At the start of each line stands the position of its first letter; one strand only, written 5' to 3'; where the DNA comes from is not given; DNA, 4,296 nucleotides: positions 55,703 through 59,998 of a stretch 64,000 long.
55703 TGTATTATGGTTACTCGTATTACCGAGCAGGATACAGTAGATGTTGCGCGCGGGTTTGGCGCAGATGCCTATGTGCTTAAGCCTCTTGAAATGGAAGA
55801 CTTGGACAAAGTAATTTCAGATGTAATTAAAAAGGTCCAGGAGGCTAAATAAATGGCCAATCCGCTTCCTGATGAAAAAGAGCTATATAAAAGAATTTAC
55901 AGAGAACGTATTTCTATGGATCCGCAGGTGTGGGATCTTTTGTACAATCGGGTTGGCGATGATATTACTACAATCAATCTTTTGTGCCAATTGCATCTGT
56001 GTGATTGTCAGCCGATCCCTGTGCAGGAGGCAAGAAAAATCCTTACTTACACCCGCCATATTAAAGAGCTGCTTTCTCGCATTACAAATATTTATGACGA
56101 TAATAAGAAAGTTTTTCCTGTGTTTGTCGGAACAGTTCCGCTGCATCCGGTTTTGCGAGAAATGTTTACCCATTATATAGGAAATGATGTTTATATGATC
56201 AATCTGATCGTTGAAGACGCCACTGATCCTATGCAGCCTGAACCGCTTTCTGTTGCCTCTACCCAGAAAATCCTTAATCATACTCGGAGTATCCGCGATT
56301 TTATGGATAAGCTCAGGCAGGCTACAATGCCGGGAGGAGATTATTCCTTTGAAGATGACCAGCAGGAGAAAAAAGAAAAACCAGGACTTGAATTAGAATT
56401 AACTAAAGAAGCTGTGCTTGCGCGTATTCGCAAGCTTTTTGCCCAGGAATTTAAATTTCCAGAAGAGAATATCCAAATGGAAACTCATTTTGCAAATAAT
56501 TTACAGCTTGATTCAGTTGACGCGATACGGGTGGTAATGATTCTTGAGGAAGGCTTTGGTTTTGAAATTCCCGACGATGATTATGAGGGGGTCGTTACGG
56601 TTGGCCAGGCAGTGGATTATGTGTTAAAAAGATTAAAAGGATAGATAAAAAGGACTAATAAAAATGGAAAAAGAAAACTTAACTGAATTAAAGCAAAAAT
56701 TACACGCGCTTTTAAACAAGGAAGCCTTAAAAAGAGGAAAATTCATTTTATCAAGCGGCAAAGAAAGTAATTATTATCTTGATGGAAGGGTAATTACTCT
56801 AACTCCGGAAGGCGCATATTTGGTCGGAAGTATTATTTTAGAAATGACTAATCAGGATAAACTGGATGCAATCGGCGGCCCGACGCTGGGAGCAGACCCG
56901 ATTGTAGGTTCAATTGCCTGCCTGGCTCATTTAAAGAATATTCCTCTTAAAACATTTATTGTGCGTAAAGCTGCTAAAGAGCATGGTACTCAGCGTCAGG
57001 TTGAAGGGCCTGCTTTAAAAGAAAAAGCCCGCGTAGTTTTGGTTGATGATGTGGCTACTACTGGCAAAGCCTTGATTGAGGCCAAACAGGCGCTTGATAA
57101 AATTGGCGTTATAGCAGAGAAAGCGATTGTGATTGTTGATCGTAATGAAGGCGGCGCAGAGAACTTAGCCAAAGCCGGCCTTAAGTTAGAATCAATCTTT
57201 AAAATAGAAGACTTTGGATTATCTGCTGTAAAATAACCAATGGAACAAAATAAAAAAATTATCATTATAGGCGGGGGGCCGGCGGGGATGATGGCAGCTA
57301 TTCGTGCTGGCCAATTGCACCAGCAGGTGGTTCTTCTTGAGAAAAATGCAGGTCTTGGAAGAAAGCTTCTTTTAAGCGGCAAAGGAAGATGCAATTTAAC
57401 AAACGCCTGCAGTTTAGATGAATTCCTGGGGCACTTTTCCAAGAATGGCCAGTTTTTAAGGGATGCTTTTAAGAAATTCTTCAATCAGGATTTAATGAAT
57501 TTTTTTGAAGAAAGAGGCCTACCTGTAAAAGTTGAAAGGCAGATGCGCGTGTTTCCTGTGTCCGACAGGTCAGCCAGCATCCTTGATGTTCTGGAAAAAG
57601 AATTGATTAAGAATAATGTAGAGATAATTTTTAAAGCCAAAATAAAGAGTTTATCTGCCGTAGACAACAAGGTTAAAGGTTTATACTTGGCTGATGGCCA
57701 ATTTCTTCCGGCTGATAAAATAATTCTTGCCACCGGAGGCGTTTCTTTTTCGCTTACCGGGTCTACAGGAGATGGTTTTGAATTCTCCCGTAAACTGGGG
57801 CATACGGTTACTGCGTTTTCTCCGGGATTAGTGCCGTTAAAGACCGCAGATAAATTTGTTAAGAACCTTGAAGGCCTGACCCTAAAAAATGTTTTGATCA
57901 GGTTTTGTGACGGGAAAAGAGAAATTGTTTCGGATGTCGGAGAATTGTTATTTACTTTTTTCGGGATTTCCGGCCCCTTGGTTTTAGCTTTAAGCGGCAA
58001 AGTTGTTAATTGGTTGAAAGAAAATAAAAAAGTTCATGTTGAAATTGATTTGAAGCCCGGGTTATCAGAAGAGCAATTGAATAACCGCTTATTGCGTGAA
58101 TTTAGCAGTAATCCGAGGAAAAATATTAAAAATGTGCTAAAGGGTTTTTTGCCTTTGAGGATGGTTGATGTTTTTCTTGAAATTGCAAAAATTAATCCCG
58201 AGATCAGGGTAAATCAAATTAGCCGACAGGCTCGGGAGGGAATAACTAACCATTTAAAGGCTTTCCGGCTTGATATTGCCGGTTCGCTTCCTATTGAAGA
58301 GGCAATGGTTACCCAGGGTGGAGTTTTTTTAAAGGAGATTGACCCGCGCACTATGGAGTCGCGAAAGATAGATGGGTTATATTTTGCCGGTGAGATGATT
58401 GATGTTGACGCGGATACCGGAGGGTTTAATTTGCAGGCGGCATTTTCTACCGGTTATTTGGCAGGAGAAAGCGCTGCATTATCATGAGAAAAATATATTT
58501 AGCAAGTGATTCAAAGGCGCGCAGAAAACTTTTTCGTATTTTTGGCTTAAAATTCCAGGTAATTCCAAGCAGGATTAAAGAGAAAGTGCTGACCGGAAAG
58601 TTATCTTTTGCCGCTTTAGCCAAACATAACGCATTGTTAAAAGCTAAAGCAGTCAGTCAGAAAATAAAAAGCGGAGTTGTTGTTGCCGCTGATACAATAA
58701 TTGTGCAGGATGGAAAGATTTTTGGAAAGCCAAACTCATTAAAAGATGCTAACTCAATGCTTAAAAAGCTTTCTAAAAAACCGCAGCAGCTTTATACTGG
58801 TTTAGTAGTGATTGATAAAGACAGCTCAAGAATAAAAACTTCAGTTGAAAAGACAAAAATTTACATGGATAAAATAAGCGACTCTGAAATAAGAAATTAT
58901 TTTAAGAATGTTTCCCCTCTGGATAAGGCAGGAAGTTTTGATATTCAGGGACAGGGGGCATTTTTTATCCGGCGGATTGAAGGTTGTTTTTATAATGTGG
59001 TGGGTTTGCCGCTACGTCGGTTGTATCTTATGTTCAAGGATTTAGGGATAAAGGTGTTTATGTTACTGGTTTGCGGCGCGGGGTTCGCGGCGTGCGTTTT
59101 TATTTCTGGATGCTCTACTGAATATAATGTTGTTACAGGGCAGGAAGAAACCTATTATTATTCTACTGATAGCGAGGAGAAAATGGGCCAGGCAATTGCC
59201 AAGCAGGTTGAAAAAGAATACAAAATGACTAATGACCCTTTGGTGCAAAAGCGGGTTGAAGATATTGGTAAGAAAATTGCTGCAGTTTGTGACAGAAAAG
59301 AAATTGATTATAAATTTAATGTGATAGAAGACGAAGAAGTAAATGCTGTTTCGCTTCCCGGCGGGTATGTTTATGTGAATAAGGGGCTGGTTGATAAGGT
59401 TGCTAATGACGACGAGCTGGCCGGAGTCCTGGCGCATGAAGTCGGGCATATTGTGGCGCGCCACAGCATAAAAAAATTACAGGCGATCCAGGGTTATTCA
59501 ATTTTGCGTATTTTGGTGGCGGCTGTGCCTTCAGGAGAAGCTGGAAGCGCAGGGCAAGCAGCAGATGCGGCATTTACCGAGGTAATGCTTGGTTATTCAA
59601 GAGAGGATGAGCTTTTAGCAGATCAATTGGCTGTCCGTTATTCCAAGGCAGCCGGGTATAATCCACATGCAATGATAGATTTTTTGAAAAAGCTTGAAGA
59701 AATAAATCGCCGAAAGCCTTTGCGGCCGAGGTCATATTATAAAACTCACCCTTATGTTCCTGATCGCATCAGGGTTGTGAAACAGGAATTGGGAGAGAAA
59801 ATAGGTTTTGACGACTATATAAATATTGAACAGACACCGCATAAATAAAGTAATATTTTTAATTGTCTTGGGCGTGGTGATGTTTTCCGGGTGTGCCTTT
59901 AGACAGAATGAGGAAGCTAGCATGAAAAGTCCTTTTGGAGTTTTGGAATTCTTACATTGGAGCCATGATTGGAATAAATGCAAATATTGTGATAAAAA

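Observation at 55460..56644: Response regulator translationally abutted to a novel protein: duplicated ~45-aa unknown module plus C-terminal ACP domain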

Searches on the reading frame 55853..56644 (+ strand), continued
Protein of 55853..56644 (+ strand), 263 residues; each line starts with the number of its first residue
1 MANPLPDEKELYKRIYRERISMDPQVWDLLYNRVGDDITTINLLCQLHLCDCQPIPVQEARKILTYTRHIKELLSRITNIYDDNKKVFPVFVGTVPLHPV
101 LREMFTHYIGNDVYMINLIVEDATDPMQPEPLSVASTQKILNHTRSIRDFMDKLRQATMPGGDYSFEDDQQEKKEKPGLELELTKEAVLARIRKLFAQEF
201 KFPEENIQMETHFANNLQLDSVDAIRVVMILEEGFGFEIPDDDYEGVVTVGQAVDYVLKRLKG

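Call 52: search_protein_families(library=ncbifam, proteins=[L004:3188-4792:+, L004:5056-5472:+, L006:2380-3483:+, L004:8495-9241:+], max_evalue=0.00001)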
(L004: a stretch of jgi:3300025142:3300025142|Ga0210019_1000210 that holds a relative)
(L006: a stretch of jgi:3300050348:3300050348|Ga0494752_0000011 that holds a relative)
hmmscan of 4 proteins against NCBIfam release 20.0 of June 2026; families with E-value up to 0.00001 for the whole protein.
L004:3188-4792:+ (534 aa): 103 families (the best 25 are shown)
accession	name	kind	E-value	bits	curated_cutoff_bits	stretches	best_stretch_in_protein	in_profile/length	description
TIGR03150.1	fabF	equivalog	5.2e-167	555.7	493.75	1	124-530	1-407/407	beta-ketoacyl-ACP synthase II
NF005589.0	PRK07314.1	subfamily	6.9e-164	545.5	387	1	123-532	3-412/413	beta-ketoacyl-ACP synthase II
NF004970.0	PRK06333.1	subfamily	1.7e-134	448.9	525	1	123-532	3-422/424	beta-ketoacyl-ACP synthase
NF006274.0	PRK08439.1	equivalog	1.9e-130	435.3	621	1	124-531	2-405/406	beta-ketoacyl-ACP synthase II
NF006434.0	PRK08722.1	equivalog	2e-121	405.8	759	1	123-532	3-414/414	beta-ketoacyl-ACP synthase II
NF006587.0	PRK09116.1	equivalog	7.6e-102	341.1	470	1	124-532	2-407/408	beta-ketoacyl-ACP synthase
NF005935.0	PRK07967.1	equivalog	9.9e-95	317.7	630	1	124-532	2-404/406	beta-ketoacyl-ACP synthase I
NF005076.0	PRK06501.1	equivalog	2.1e-93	313.5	629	2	269-530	160-421/425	beta-ketoacyl-ACP synthase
NF005916.1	PRK07910.1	equivalog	3.4e-88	296.4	560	1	121-530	9-416/418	KasA/KasB family beta-ketoacyl-ACP synthase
NF004618.0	PRK05952.1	equivalog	5.1e-79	265.9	455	1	125-531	3-382/384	beta-ketoacyl-ACP synthase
NF006618.0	PRK09185.1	subfamily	5.6e-71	239.7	407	1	125-531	4-392/394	beta-ketoacyl-ACP synthase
NF005490.0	PRK07103.1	equivalog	3e-66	224.2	445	1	123-531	3-412/414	polyketide beta-ketoacyl:acyl carrier protein synthase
NF058662.1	cispenta_AmcF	equivalog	5.4e-61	206.6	325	1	126-530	2-368/369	cispentacin biosynthesis acyltransferase subunit AmcF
NF045894.1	PKS_plus_SDR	equivalog_domain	8.1e-38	129.7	1740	1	204-499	100-386/1515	type I polyketide synthase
NF040607.1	mycolic_Pks13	equivalog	1.1e-34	119.2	2100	1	268-530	255-524/1680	polyketide synthase Pks13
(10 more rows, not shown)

L004:5056-5472:+ (138 aa): 3 families
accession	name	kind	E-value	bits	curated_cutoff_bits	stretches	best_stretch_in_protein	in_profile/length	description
TIGR02799.1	thio_ybgC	equivalog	4.7e-09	36.6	141.35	1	8-129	3-124/126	tol-pal system-associated acyl-CoA thioesterase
TIGR00051.1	TIGR00051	subfamily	2.3e-07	31.1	68.7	1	16-120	8-112/117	YbgC/FadM family acyl-CoA thioesterase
NF005716.0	PRK07531.1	equivalog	9.7e-07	27.9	592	1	15-130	355-469/495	carnitine 3-dehydrogenase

L006:2380-3483:+ (367 aa): 8 families
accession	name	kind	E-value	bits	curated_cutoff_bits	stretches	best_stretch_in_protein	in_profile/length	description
NF053554.1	prodigi_MAP_PigE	equivalog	6.7e-63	213.3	850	1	4-360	2-350/837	prodigiosin MAP biosynthesis aminotransferase PigE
TIGR04058.1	AcACP_reductase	equivalog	3.4e-43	148.3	449.7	1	4-344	2-335/339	long-chain acyl-[acyl-carrier-protein] reductase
TIGR01035.1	hemA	equivalog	3.4e-13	49.3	209.55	1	133-273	154-295/416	glutamyl-tRNA reductase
NF000744.0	PRK00045.1-3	equivalog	9.1e-12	44.6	429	1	118-267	146-300/447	glutamyl-tRNA reductase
TIGR03944.1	dehyd_SbnB_fam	equivalog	7e-09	35.1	326.9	1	150-266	122-240/327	2,3-diaminopropionate biosynthesis protein SbnB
NF006379.0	PRK08618.1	equivalog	4.6e-08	32.8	417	1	143-253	113-221/326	ornithine cyclodeaminase family protein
NF006141.0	PRK08291.1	equivalog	9.2e-07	28.1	408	1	150-252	123-225/330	cyclodeaminase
TIGR00507.1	aroE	equivalog_domain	3.6e-06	26.3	200.2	1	146-255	103-215/270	shikimate dehydrogenase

L004:8495-9241:+ (248 aa): 101 families (the best 25 are shown)
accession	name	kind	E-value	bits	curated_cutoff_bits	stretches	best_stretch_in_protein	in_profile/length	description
NF052313.1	T9SS_RR_PorX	equivalog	5.8e-40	137.5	300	2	3-109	2-108/513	T9SS response regulator signal transducer PorX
NF008469.0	PRK11361.1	equivalog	8.3e-39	133.5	714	2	3-116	6-119/461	acetoacetate metabolism transcriptional regulator AtoC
NF045944.1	ResRegRpaBCyano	equivalog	2.5e-38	131.7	330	2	5-114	1-109/229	response regulator transcription factor RpaB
NF007135.0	PRK09581.1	equivalog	2.6e-37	128.7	474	2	2-109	3-112/457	PleD family two-component system response regulator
NF040534.1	resp_reg_YycF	equivalog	4.1e-36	124.4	340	2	3-109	2-107/231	response regulator YycF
NF012227.0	AdeR_RR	equivalog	7.9e-36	123.7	340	2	3-108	13-117/239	efflux system response regulator transcription factor AdeR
NF007689.0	PRK10365.1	equivalog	9.4e-36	123.5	760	2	124-238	7-120/441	sigma-54-dependent response regulator transcription factor ZraR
TIGR02154.1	PhoB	equivalog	2.3e-35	121.9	296.2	2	3-109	4-112/226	phosphate regulon transcriptional regulator PhoB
NF053854.1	RespRegPhoBBctds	equivalog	4.9e-35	120.9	270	2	4-108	1-106/225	two-component system response regulator PhoB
NF007969.0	PRK10693.1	equivalog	5e-35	121.1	329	2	3-106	9-112/337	two-component system response regulator RssB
NF033117.2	vanR_ACDEGLN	exception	6.4e-35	120.8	350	2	4-107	1-103/226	VanR-ABDEGLN family response regulator transcription factor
TIGR02875.1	spore_0_A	equivalog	4.3e-34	118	200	2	123-241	3-124/262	sporulation transcription factor Spo0A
NF040689.1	MtrAB_MtrA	equivalog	1.2e-33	116.3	300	2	4-109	1-105/219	MtrAB system response regulator MtrA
NF041946.1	LuxO_transreg_Vib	equivalog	1.8e-33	116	800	2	128-241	2-114/463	quorum-sensing sigma-54 dependent transcriptional regulator LuxO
NF008296.0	PRK11083.1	equivalog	2e-33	115.7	273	2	3-107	5-108/228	two-component system response regulator CreB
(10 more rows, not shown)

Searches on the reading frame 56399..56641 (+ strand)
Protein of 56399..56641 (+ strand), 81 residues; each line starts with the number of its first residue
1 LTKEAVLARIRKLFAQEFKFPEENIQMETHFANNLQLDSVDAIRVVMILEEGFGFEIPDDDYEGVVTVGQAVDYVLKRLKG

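Call 56: search_solved_structures(query=window:56399-56641:+, max_evalue=0.00001, show_alignments=1)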
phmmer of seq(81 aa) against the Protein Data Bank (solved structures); distinct sequences matched with E-value up to 0.00001: 97 (the best 60 are shown).
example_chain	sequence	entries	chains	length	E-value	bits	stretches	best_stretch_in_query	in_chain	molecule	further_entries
7zm7_O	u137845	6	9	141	2.6e-13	53.1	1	3-78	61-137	Acyl carrier protein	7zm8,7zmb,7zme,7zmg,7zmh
2ehs_A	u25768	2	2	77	5.4e-13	52.1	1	8-79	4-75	Acyl carrier protein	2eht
7pdi_A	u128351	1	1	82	1.2e-12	51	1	5-76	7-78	Acyl carrier protein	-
7b0n_U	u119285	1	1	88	4.2e-12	49.3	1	1-76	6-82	Acyl carrier protein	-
8e73_AB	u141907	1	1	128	5.2e-12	48.9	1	19-76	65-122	NDUAB1-alpha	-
8zsk_AB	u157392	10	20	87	5.6e-12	48.8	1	1-77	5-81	Acyl carrier protein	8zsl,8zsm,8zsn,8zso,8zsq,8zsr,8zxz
7v2c_G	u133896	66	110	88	5.9e-12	48.8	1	1-77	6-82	Acyl carrier protein, mitochondrial | Acyl carrier protein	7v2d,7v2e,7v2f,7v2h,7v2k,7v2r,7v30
2l0q_A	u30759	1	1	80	6.8e-12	48.6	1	8-75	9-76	Acyl carrier protein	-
7ar7_U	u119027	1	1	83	1.1e-11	47.9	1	5-76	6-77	Acyl carrier protein 2, mitochondrial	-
6gcs_Q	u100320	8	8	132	1.3e-11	47.7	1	1-76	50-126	ACPM2 SUBUNIT | Acyl carrier protein ACPM2 of NADH:Ubiquinone Oxidoreductase (Complex I)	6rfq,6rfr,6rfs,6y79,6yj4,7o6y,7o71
2n50_A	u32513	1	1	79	1.4e-11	47.6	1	1-77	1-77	Acyl carrier protein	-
7qh7_w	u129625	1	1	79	1.4e-11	47.6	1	2-76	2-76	Acyl carrier protein, mitochondrial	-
2k92_A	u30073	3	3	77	1.4e-11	47.5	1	7-75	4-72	Acyl carrier protein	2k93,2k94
5lc5_U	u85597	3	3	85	1.5e-11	47.5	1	2-77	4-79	Acyl carrier protein, mitochondrial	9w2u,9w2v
7dgq_W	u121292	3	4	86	1.5e-11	47.5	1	2-77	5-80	Acyl carrier protein, mitochondrial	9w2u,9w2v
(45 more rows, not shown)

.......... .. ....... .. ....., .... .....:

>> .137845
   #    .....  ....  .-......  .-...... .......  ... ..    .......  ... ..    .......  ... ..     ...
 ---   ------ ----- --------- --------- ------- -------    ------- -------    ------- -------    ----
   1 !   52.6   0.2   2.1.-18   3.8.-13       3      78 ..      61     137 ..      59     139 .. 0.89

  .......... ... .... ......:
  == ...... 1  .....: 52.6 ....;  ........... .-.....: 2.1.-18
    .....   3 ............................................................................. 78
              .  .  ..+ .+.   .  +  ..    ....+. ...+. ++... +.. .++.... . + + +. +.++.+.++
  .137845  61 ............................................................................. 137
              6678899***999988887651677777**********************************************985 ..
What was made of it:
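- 56402..56644 (+): AcpP-type acyl carrier protein domain (aa 184-263) plus the stop codon. The phosphopantetheine-site Ser221 is at 56513-56515. The best solved relatives are mitochondrial and bacterial FAS ACPs, at 46-53 bits (call 56).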

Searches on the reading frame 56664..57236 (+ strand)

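Call 3: search_protein_families(library=pfam, proteins=[window:56664-57236:+], max_evalue=0.1)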
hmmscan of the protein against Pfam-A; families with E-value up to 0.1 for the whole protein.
window:56664-57236:+ (190 aa): 3 families
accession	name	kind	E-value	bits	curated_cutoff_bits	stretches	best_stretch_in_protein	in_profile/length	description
PF00156.33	Pribosyltran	-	2.5e-10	40.3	26.3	1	60-184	21-153/158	Phosphoribosyl transferase domain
PF15609.12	PRTase_2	-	0.0014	18.6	28.8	1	114-157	112-153/188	Phosphoribosyl transferase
PF14681.12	UPRTase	-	0.017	15.1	27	1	116-157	115-156/206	Uracil phosphoribosyltransferase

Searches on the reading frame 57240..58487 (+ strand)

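Call 3: search_protein_families(library=pfam, proteins=[window:57240-58487:+], max_evalue=0.1)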
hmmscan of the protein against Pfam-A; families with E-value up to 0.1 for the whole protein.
window:57240-58487:+ (415 aa): 16 families
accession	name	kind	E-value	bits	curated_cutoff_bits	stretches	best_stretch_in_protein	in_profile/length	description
PF03486.20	HI0933_like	-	1.2e-84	284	50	1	6-410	2-243/244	HI0933-like protein Rossmann domain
PF22780.1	HI0933_like_1st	-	9e-41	139.9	27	1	195-357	2-165/165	HI0933-like protein barrel and H2TH domain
PF01134.28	GIDA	-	1.2e-13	51.3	22.1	1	6-230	1-198/391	Glucose inhibited division protein A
PF07992.20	Pyr_redox_2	-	4.7e-13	49.6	26.1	2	6-74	2-57/291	Pyridine nucleotide-disulphide oxidoreductase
PF00890.30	FAD_binding_2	-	1.7e-09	37.8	20.4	1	7-170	2-206/414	FAD binding domain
PF01266.30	DAO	-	7.5e-08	32.7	27.9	1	6-40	1-35/353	FAD dependent oxidoreductase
PF12831.13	FAD_oxidored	-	9.3e-08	32.2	27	1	7-165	2-144/416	FAD dependent oxidoreductase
PF00070.33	Pyr_redox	-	1.4e-06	29.2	22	1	90-152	19-81/82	Pyridine nucleotide-disulphide oxidoreductase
PF13738.12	Pyr_redox_3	-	1.4e-06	28.2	30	1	8-36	1-30/305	Pyridine nucleotide-disulphide oxidoreductase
PF13454.12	NAD_binding_9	-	0.00019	21.9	21.8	0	127-166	114-153/155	FAD-NAD(P)-binding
PF13450.12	NAD_binding_8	-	0.00034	21.3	21.9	1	9-40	1-32/68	NAD(P)-binding Rossmann-like domain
PF04820.20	Trp_halogenase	-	0.0024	17.2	21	1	6-36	1-35/458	Tryptophan halogenase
PF01262.27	AlaDh_PNT_C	-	0.0025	17.7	23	1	5-40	29-64/214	Alanine dehydrogenase/PNT, C-terminal domain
PF05834.18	Lycopene_cycl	-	0.0041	16.7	23.4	0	7-38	2-35/380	Lycopene cyclase protein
PF01494.25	FAD_binding_3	-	0.027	14.1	22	1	6-37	3-34/349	FAD binding domain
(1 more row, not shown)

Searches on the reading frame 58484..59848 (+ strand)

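Call 3: search_protein_families(library=pfam, proteins=[window:58484-59848:+], max_evalue=0.1)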
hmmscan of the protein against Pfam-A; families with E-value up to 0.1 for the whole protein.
window:58484-59848:+ (454 aa): 2 families
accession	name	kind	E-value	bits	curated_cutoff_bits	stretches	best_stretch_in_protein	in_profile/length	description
PF02545.19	Maf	-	1.5e-50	171.9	27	1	3-186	1-186/187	Maf-like protein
PF01435.24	Peptidase_M48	-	1.2e-34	120.2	20.3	1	253-434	2-184/186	Peptidase family M48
